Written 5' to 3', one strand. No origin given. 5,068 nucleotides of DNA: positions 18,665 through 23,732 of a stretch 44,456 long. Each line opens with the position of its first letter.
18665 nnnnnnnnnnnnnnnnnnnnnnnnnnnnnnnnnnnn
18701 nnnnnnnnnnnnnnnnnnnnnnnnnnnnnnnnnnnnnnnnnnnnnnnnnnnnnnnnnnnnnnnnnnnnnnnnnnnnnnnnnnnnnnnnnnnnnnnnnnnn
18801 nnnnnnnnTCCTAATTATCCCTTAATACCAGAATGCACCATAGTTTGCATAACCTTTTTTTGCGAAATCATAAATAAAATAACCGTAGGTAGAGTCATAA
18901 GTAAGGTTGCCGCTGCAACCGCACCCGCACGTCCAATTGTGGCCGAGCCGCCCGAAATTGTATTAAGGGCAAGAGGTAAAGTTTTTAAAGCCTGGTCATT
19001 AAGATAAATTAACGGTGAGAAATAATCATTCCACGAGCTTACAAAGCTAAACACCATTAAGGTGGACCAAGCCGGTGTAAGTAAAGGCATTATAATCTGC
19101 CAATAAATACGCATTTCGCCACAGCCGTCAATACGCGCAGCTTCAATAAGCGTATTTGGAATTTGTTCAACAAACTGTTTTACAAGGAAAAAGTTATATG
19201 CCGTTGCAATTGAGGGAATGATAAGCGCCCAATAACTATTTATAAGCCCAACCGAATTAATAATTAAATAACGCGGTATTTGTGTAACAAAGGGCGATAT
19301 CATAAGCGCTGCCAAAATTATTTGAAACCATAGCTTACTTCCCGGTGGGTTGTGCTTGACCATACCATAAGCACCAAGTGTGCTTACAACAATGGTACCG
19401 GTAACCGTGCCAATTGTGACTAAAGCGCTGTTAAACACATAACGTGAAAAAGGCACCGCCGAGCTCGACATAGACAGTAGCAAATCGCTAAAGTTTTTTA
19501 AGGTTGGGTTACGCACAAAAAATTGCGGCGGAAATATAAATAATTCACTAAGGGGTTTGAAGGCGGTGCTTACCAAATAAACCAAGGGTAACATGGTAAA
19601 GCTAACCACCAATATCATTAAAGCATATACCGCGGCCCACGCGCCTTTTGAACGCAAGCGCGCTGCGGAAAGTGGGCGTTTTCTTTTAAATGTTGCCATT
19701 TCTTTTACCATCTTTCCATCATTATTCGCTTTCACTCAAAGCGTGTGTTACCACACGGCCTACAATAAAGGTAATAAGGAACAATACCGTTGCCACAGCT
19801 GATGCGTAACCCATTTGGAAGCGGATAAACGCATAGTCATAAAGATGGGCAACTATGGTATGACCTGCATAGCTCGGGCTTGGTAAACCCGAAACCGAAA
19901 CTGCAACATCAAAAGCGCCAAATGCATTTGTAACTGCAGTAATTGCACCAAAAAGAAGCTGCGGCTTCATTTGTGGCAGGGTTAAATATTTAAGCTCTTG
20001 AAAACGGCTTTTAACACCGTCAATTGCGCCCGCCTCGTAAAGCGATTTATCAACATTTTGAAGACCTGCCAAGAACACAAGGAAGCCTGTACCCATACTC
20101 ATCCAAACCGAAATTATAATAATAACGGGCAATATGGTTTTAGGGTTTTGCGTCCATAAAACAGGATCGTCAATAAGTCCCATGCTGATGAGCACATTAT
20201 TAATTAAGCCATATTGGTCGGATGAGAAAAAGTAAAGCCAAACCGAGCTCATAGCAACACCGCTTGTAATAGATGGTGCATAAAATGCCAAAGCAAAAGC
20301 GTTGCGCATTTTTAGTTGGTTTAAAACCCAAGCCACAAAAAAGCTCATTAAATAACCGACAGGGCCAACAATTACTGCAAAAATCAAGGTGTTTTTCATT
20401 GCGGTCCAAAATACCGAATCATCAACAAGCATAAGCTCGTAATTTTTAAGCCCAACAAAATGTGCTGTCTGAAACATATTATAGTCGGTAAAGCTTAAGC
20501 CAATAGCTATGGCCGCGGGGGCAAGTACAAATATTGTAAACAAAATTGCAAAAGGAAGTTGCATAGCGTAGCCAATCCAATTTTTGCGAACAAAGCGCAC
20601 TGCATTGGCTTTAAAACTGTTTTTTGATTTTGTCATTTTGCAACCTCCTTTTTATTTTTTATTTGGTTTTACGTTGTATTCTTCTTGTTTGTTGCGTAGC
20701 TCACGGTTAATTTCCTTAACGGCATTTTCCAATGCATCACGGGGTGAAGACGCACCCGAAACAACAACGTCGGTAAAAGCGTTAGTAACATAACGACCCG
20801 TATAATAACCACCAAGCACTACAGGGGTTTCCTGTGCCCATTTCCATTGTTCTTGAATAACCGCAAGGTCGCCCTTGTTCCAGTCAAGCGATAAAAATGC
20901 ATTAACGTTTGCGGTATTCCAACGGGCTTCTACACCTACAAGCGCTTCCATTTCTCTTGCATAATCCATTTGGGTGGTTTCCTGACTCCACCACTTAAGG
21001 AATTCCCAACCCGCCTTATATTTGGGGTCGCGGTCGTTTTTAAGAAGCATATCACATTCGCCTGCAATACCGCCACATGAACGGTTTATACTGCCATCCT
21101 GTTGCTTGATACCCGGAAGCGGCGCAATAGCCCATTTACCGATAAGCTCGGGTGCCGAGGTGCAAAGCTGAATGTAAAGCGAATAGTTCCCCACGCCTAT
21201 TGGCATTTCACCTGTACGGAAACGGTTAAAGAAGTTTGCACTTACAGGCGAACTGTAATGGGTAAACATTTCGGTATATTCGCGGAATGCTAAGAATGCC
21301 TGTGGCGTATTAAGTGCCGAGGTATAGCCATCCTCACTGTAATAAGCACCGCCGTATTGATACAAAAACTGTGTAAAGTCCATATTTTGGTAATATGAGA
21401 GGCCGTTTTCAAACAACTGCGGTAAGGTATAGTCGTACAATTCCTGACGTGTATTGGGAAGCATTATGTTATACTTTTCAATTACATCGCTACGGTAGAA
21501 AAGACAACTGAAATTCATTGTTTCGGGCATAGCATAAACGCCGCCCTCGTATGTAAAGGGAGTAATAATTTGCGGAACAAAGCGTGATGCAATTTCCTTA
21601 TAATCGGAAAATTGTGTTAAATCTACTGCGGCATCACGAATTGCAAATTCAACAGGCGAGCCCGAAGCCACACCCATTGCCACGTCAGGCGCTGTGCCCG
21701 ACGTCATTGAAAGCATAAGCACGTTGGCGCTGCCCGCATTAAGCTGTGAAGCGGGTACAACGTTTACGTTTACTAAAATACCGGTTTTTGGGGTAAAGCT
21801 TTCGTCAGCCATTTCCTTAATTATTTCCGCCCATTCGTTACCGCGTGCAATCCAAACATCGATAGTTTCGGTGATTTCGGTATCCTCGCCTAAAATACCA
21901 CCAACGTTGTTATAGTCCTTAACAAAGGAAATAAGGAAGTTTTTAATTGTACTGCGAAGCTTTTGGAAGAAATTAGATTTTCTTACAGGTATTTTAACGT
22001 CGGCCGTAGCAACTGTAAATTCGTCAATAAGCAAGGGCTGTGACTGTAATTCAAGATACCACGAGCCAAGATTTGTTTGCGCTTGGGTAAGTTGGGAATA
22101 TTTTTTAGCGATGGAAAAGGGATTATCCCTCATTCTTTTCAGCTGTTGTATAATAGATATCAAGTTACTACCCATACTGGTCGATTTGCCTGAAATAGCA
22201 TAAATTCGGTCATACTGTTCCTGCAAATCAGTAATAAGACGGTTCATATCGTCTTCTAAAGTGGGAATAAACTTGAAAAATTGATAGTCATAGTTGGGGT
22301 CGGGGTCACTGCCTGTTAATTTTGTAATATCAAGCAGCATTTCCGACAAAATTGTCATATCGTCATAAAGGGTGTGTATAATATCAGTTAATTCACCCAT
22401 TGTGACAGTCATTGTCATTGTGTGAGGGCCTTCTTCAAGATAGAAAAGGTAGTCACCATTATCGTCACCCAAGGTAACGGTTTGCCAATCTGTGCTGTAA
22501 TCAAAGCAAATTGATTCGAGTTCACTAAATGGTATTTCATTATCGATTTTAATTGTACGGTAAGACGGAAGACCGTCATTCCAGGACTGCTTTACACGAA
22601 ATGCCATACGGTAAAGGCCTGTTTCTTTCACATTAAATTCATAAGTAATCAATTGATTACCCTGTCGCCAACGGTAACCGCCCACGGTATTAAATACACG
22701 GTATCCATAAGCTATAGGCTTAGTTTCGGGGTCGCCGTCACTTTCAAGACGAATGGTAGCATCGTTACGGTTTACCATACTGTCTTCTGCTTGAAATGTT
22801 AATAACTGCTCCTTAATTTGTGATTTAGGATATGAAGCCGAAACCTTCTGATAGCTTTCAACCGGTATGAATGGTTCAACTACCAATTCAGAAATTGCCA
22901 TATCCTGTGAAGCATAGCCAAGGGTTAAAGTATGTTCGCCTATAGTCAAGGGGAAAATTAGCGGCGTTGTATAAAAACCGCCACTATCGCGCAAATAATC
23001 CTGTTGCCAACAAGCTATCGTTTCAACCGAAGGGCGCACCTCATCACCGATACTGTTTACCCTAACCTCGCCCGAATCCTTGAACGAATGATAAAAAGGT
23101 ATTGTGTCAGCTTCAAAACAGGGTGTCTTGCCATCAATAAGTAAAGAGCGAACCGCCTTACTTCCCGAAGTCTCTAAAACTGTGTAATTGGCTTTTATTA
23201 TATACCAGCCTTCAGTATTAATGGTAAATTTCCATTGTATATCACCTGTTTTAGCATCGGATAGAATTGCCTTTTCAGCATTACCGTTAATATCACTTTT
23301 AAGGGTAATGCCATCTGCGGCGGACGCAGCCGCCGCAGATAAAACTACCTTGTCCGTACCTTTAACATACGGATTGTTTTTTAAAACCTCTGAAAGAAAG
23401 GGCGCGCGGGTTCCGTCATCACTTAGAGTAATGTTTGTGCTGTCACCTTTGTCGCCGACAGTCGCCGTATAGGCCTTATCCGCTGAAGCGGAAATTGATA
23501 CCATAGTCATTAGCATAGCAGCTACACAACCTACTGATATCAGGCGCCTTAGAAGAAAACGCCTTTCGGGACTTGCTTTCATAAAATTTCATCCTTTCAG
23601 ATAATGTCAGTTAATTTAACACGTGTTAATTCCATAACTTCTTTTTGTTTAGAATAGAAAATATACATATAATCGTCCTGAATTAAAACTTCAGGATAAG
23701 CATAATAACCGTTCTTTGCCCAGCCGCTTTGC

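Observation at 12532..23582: Seven-gene cassette: giant CBM-fused SBP plus two complete ABC permease pairs, split by an NHL-Yip1 membrane protein and a 733-aa secreted protein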

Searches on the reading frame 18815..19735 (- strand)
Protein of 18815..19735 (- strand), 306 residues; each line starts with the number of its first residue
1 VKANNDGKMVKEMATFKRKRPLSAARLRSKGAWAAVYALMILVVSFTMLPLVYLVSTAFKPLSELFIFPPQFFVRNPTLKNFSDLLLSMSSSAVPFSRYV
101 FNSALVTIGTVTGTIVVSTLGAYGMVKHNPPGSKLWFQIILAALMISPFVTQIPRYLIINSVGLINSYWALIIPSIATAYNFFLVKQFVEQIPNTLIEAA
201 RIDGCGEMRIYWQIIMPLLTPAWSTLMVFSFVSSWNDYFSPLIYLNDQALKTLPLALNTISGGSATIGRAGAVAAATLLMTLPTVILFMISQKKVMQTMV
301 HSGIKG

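Call 4: search_protein_families(library=pfam, proteins=[window:18815-19735:-], max_evalue=0.01)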
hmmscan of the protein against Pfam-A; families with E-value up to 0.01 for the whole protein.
window:18815-19735:- (306 aa): 1 family
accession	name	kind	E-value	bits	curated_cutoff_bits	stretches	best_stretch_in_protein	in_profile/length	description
PF00528.27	BPD_transp_1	-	9.6e-15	55.2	26.4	1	122-293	9-176/184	Binding-protein-dependent transport system inner membrane component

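Call 7: search_protein_families(library=ncbifam, proteins=[window:18815-19735:-], max_evalue=0.001)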
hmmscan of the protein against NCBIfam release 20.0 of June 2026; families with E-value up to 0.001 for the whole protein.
window:18815-19735:- (306 aa): 11 families
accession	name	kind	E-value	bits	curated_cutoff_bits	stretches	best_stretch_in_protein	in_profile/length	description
NF008210.0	PRK10973.1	equivalog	2.4e-36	125.9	297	1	37-302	13-279/281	sn-glycerol-3-phosphate ABC transporter permease UgpE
NF040932.1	ABC_arch_GlcU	equivalog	2.6e-29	102.7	340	1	39-294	8-259/272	glucose ABC transporter permease GlcU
NF008231.0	PRK10998.1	equivalog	4e-13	49.6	261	1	34-306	14-296/296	maltose ABC transporter permease MalG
NF007852.0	PRK10561.1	equivalog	4.7e-09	36.5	335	1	178-282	170-276/295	sn-glycerol-3-phosphate ABC transporter permease UgpA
NF007047.0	PRK09500.1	equivalog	6.7e-08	32.4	326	1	98-293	58-250/257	spermidine/putrescine ABC transporter permease PotC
NF011624.0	PRK15050.1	equivalog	1.1e-06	27.9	247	0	163-293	138-287/297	2-aminoethylphosphonate ABC transporter permease subunit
TIGR02141.1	modB_ABC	equivalog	1.9e-05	24.4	182.6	1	163-289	75-203/208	molybdate ABC transporter permease subunit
TIGR02139.1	permease_CysT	equivalog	3.1e-05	23.7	246.1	1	184-294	150-259/265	sulfate ABC transporter permease subunit CysT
NF008232.0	PRK10999.1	equivalog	3.6e-05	22.7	392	1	180-239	389-448/520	maltose ABC transporter permease MalF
TIGR01581.1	Mo_ABC_porter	hypoth_equivalog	5.8e-05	22.7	210.3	1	144-287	67-223/225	ABC transporter permease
NF043073.1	MMSYN1_0195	equivalog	0.00023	19.5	1250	1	92-238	51-199/1021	spermidine/putrescine ABC transporter permease/substrate-binding protein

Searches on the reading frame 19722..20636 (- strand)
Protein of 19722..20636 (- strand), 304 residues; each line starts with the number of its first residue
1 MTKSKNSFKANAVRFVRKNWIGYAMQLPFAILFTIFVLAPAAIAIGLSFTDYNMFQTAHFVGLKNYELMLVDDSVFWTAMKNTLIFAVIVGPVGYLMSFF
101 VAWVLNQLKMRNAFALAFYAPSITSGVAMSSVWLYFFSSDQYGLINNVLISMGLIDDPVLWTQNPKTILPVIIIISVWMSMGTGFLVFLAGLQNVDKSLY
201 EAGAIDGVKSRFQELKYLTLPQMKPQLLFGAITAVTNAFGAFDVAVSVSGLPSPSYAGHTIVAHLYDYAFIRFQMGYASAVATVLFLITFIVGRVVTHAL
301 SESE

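Call 4: search_protein_families(library=pfam, proteins=[window:19722-20636:-], max_evalue=0.01)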
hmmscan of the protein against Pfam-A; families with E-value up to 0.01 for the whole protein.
window:19722-20636:- (304 aa): 1 family
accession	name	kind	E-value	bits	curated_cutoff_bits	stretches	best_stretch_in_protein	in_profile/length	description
PF00528.27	BPD_transp_1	-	2.7e-12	47.2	26.4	1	96-296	3-175/184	Binding-protein-dependent transport system inner membrane component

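Call 7: search_protein_families(library=ncbifam, proteins=[window:19722-20636:-], max_evalue=0.001)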
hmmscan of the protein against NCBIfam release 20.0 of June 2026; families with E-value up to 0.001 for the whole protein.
window:19722-20636:- (304 aa): 8 families
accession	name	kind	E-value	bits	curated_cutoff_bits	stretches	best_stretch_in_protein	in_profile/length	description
NF007852.0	PRK10561.1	equivalog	1.4e-23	84.2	335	1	16-298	8-285/295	sn-glycerol-3-phosphate ABC transporter permease UgpA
NF040931.1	ABC_arch_GlcT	equivalog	5.4e-22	78.7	360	1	30-299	5-268/278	glucose ABC transporter permease GlcT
NF007963.0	PRK10683.1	equivalog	7.3e-12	45.3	489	1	19-290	38-299/317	putrescine ABC transporter permease PotH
TIGR03262.1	PhnU2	equivalog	7.8e-12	44.6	593.25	1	24-250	5-213/546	putative 2-aminoethylphosphonate ABC transporter permease subunit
NF007044.0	PRK09497.1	equivalog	6.4e-10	39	348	1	33-283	19-260/285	spermidine/putrescine ABC transporter permease PotB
NF008232.0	PRK10999.1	equivalog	2.8e-09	36.2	392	1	60-289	264-504/520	maltose ABC transporter permease MalF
TIGR02140.1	permease_CysW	equivalog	1.5e-07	31.2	329.1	1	47-292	17-248/261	sulfate ABC transporter permease subunit CysW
TIGR00969.1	3a0106s02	subfamily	8.2e-06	25.5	240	1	60-292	44-262/272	sulfate ABC transporter permease subunit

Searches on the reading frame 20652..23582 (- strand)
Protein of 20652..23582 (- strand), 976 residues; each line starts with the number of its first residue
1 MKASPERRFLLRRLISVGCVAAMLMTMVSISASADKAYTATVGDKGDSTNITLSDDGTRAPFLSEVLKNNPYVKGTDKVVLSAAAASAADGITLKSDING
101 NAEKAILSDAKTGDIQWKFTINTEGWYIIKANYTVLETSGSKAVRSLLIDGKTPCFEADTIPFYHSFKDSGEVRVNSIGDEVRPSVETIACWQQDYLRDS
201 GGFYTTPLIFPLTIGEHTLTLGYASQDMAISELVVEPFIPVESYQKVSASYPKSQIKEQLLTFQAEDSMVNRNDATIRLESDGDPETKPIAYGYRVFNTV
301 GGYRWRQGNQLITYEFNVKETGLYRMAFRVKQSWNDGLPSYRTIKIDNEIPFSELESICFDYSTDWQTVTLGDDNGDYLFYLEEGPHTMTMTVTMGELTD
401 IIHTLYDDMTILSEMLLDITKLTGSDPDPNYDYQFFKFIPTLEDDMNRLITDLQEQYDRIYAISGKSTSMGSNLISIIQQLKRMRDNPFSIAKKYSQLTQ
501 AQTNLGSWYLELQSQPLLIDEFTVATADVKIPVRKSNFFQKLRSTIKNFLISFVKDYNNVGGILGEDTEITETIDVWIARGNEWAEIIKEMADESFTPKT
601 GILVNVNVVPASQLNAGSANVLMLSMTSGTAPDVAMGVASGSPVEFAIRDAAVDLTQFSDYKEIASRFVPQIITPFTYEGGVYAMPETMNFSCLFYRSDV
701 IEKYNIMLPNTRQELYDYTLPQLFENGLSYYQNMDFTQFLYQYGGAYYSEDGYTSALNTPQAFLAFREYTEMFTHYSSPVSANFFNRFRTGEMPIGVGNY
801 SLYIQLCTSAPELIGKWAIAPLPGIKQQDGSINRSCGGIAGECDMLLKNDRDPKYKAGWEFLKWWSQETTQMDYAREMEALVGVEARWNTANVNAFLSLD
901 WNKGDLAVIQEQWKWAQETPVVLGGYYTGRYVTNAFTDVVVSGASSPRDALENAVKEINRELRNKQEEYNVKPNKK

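Call 4: search_protein_families(library=pfam, proteins=[window:20652-23582:-], max_evalue=0.01)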
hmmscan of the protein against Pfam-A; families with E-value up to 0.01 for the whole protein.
window:20652-23582:- (976 aa): 1 family
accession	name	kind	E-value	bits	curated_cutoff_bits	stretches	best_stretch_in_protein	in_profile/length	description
PF13416.11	SBP_bac_8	-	5.5e-17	62.9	27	1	594-876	4-254/279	Bacterial extracellular solute-binding protein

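Call 7: search_protein_families(library=ncbifam, proteins=[window:20652-23582:-], max_evalue=0.001)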
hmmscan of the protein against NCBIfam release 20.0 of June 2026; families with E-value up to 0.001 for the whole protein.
window:20652-23582:- (976 aa): 1 family
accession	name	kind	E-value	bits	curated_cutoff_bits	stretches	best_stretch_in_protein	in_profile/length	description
NF053763.1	ABCarbgalBndGanS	equivalog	1.1e-05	24.4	700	1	604-723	66-177/420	galactooligosaccharide ABC transporter substrate-binding protein GanS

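Call 33: search_solved_structures(query=A3, max_evalue=1)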
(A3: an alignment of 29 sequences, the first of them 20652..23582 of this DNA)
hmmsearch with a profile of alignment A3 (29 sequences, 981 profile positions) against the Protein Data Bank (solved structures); distinct sequences matched with E-value up to 1: 261 (the best 60 are shown).
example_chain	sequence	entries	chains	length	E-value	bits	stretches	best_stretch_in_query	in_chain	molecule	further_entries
5ysb_A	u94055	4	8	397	3.6e-35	124.4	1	572-883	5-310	Lin1841 protein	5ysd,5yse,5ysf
5ci5_A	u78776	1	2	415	4e-29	104.4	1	575-883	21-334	Extracellular solute-binding protein family 1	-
3uor_A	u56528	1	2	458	6.5e-19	70.5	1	576-882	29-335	ABC transporter sugar binding protein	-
9xf5_A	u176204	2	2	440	1.9e-18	69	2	628-780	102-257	ABC transporter substrate-binding protein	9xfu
4r9f_A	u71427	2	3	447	5.1e-18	67.6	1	572-730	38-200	MBP1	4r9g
6h0h_A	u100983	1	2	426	9.9e-18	66.6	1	570-870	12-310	Probable solute binding protein of ABC transporter system for sugars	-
6q5g_A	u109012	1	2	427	1e-17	66.6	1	570-870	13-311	Sugar ABC transporter substrate-binding protein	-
7x0i_A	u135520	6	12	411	3.7e-17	64.7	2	601-781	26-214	CbpB | CpbB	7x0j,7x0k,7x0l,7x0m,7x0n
5f7v_A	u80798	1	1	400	1.3e-15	59.7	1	590-786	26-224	Lmo0181 protein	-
4qrz_A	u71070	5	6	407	1.5e-14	56.1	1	604-875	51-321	ABC-TYPE SUGAR TRANSPORTER | ABC transporter, substrate binding protein (Sugar)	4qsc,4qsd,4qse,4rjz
8art_A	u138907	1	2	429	1.8e-14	55.8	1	582-877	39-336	Putative secreted maltose-binding protein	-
6hur_A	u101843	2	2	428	1.5e-12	49.5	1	571-744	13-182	ABC transporter substrate-binding protein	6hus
1elj_A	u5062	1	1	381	4.2e-12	48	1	581-876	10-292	MALTODEXTRIN-BINDING PROTEIN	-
6dtq_A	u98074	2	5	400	4.5e-12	47.9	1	608-786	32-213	maltose-binding protein MalE3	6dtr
4g68_A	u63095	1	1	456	8.5e-12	47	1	535-734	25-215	ABC transporter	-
5x7g_A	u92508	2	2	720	2.6e-07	32.1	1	312-407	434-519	Cycloisomaltooligosaccharide glucanotransferase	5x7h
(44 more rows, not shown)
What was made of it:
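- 20652..23582 (-): Giant SBP (976 aa). It has an SPase-I type signal, two tandem beta-sandwich (CBM35/Golvesin_C-like, sub-threshold) domains at about aa 100-400, a helical region at about aa 400-560, and a CUT1 SBP domain at aa 570-976. Calls 4, 33 (Lin1841 5ysb, E 3.6e-35; CITase CBM35 region, E 2.6e-7), 35, 66 and 86.
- On CUT1 type I ABC sugar importer: The ortholog profile hits Lin1841 5ysb at E 3.6e-35 and many sugar SBPs (call 33).
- Closest known: CUT1-family type I ABC sugar importers of Firmicutes. Same: An SBP of the family-1 fold, related to Lin1841 and other oligosaccharide binders (call 33).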

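Call 35: search_protein_families(library=pfam, alignment_id=A3, max_evalue=0.1)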
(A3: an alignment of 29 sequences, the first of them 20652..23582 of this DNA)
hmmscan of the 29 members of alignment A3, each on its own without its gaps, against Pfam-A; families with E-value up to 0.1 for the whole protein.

A. member 1, window:20652-23582:- (976 aa): 2 families
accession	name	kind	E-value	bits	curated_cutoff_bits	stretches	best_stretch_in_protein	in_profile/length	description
PF13416.11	SBP_bac_8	-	5.5e-17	62.9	27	1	594-876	4-254/279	Bacterial extracellular solute-binding protein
PF25275.1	Golvesin_C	-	0.011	16.2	31.6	0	104-137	32-65/132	Golvesin C-terminal domain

B. families by the number of members that match (of 29 scanned): 23 families
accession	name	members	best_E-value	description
PF13416.11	SBP_bac_8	26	1.8e-27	Bacterial extracellular solute-binding protein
PF01547.30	SBP_bac_1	25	2.2e-28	Bacterial extracellular solute-binding protein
PF25275.1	Golvesin_C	21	1.6e-06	Golvesin C-terminal domain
PF16990.11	CBM_35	8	0.00014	Carbohydrate binding module (family 35)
PF13343.11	SBP_bac_6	2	5.2e-05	Bacterial extracellular solute-binding protein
PF16832.10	EKLF_TAD1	2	0.011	Erythroid krueppel-like transcription factor, transactivation 1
PF17829.7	GH115_C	1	0.00064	Glycosyl hydrolase family 115 C-terminal domain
PF23265.1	Ig-like_KY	1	0.0013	KY-like, immunoglobulin-like domain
PF09223.17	ZinT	1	0.0017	ZinT (YodA) periplasmic lipocalin-like zinc-recruitment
PF10157.14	BORCS6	1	0.0027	BLOC-1-related complex sub-unit 6 C-terminal helix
PF07889.17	DUF1664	1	0.0047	Protein of unknown function (DUF1664)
PF09394.16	Inhibitor_I42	1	0.0059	Chagasin family peptidase inhibitor I42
PF13929.11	mRNA_stabil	1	0.013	mRNA stabilisation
PF18363.6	PI_PP_I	1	0.02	Phosphoinositide phosphatase insertion domain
PF13531.11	SBP_bac_11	1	0.023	Bacterial extracellular solute-binding protein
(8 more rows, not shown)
